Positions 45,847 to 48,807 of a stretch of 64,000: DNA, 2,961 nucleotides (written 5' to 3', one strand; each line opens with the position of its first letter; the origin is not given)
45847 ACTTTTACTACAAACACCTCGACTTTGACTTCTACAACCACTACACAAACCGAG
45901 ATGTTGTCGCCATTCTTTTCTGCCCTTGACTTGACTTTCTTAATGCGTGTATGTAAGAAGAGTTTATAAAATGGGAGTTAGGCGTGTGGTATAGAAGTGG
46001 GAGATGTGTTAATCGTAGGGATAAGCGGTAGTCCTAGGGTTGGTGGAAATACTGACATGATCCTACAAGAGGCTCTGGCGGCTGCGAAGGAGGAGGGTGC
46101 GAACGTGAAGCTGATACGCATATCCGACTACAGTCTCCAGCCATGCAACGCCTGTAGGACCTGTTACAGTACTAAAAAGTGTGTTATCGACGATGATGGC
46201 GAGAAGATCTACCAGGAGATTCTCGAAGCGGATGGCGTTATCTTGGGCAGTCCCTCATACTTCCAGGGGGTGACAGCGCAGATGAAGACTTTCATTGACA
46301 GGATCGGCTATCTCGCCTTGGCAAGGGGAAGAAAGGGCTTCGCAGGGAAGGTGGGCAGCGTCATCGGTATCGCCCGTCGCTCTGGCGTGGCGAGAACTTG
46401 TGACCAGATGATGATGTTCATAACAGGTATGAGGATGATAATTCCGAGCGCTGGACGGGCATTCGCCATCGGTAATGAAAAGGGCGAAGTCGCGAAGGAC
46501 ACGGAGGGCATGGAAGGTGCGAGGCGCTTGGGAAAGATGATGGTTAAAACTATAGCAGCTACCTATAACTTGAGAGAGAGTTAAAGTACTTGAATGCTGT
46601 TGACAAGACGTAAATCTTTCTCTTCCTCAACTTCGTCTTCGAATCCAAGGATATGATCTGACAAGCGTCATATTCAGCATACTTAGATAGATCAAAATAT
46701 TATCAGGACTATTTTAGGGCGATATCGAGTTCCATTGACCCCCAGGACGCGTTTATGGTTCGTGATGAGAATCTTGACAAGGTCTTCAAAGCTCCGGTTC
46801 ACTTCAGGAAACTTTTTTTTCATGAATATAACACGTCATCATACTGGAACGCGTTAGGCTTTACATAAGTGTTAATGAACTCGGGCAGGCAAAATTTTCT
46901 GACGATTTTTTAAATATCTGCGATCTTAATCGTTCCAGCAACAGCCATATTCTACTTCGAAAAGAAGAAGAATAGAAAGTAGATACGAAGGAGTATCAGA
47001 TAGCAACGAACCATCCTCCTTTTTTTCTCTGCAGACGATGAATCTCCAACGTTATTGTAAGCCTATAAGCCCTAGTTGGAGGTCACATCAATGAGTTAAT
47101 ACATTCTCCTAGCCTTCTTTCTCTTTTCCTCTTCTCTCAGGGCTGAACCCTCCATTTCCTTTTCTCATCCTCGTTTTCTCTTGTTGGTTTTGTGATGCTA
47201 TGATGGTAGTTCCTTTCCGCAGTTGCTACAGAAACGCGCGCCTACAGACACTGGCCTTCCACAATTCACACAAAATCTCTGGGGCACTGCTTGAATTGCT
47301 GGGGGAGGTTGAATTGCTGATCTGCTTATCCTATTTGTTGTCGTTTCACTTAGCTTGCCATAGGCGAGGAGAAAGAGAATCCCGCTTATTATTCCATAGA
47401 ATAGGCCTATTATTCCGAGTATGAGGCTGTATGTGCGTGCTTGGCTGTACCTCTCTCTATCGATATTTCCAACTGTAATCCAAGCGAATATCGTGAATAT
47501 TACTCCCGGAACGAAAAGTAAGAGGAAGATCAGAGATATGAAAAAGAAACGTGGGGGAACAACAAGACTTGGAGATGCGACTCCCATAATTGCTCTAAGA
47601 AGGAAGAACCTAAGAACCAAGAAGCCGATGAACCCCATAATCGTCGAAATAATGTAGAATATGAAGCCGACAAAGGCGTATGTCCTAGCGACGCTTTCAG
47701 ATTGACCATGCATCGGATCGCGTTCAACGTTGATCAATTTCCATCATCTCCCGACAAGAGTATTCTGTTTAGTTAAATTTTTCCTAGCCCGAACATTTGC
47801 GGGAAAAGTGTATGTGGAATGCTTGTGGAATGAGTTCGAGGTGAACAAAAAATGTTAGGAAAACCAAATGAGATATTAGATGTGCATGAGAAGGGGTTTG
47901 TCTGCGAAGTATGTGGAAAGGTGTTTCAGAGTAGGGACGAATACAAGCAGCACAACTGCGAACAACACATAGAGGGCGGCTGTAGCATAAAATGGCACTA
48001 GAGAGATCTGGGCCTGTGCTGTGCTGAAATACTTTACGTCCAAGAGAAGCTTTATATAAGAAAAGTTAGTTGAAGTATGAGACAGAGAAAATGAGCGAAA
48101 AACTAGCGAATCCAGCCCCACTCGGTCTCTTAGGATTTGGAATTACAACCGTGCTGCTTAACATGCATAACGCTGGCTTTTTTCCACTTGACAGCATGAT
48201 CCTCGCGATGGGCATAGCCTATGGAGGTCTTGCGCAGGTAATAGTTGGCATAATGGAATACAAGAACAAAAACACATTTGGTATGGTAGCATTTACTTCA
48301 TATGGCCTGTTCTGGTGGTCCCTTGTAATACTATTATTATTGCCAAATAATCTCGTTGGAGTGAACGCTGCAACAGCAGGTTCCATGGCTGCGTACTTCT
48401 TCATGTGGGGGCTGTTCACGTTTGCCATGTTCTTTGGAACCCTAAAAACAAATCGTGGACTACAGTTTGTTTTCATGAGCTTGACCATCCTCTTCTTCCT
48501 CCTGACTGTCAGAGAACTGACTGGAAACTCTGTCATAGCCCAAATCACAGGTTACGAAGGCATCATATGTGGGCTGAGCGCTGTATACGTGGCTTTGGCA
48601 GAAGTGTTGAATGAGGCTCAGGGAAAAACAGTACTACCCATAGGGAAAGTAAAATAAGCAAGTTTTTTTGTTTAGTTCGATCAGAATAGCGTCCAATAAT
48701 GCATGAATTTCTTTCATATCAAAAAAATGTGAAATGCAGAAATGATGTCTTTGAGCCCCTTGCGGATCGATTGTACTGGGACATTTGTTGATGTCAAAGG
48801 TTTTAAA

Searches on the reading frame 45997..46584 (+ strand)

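Call 8: search_protein_families(library=pfam, proteins=[window:45997-46584:+], max_evalue=0.01)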
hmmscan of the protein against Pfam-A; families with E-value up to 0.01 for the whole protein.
window:45997-46584:+ (195 aa): 2 families
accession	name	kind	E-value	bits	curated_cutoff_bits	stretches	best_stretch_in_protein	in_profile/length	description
PF03358.20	FMN_red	-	1.3e-32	112.9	24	1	6-153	3-143/152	NADPH-dependent FMN reductase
PF02525.22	Flavodoxin_2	-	2.8e-10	40.7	27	1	9-103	6-103/198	Flavodoxin-like fold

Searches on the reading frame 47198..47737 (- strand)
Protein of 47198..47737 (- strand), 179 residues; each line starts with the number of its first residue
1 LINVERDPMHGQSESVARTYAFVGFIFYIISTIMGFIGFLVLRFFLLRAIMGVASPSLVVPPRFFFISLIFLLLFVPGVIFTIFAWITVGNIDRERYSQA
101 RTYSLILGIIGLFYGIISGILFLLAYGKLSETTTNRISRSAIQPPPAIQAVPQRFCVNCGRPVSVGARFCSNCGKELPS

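Call 8: search_protein_families(library=pfam, proteins=[window:47198-47737:-], max_evalue=0.01)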
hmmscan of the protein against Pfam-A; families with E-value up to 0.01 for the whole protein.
window:47198-47737:- (179 aa): 8 families
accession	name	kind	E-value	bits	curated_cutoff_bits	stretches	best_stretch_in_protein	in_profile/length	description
PF13240.11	Zn_Ribbon_1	-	3.6e-08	33.4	25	1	155-177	1-23/23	zinc-ribbon domain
PF13248.11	Zn_ribbon_3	-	8.7e-07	28.6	27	1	156-177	5-26/26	zinc-ribbon domain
PF12773.13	DZR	-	1e-05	26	27.3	1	152-174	23-45/45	Double zinc ribbon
PF24463.1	DUF7577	-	0.0014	18.6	28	1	154-178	3-27/27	Domain of unknown function (DUF7577)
PF09889.16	DUF2116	-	0.0038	17.6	26.8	1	152-176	2-27/59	Probable treble clef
PF17032.10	Zn_ribbon_15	-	0.0041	18.3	28.9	1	152-174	51-73/73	zinc-ribbon family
PF18912.6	DZR_2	-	0.0046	17.2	27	1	152-177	7-31/56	Double zinc ribbon domain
PF14803.11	Zn_ribbon_Nudix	-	0.0072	16.7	25.6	0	168-177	1-10/34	Nudix N-terminal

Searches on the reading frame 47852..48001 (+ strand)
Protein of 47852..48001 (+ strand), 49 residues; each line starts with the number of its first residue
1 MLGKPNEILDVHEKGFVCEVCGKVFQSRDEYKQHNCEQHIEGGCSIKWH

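Call 8: search_protein_families(library=pfam, proteins=[window:47852-48001:+], max_evalue=0.01)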
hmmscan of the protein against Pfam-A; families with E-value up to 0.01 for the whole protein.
window:47852-48001:+ (49 aa): 4 families
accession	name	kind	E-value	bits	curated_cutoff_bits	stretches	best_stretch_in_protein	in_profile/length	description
PF12874.13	zf-met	-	6.3e-05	23.6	21.2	1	16-34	1-19/25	Zinc-finger of C2H2 type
PF00096.32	zf-C2H2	-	0.00019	22.1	25.2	1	16-39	1-23/23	Zinc finger, C2H2 type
PF13894.12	zf-C2H2_4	-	0.00045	21.1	27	1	16-34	1-19/24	C2H2-type zinc finger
PF17772.7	zf-MYST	-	0.0098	16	28.8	0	13-35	30-52/55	MYST family zinc finger domain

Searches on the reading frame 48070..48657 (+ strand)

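Call 8: search_protein_families(library=pfam, proteins=[window:48070-48657:+], max_evalue=0.01)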
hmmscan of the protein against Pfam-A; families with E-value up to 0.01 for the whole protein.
window:48070-48657:+ (195 aa): 1 family
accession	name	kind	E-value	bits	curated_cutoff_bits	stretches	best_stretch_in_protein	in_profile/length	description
PF01184.24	Gpr1_Fun34_YaaH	-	3.6e-38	131.7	25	1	8-187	13-198/207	GPR1/FUN34/yaaH family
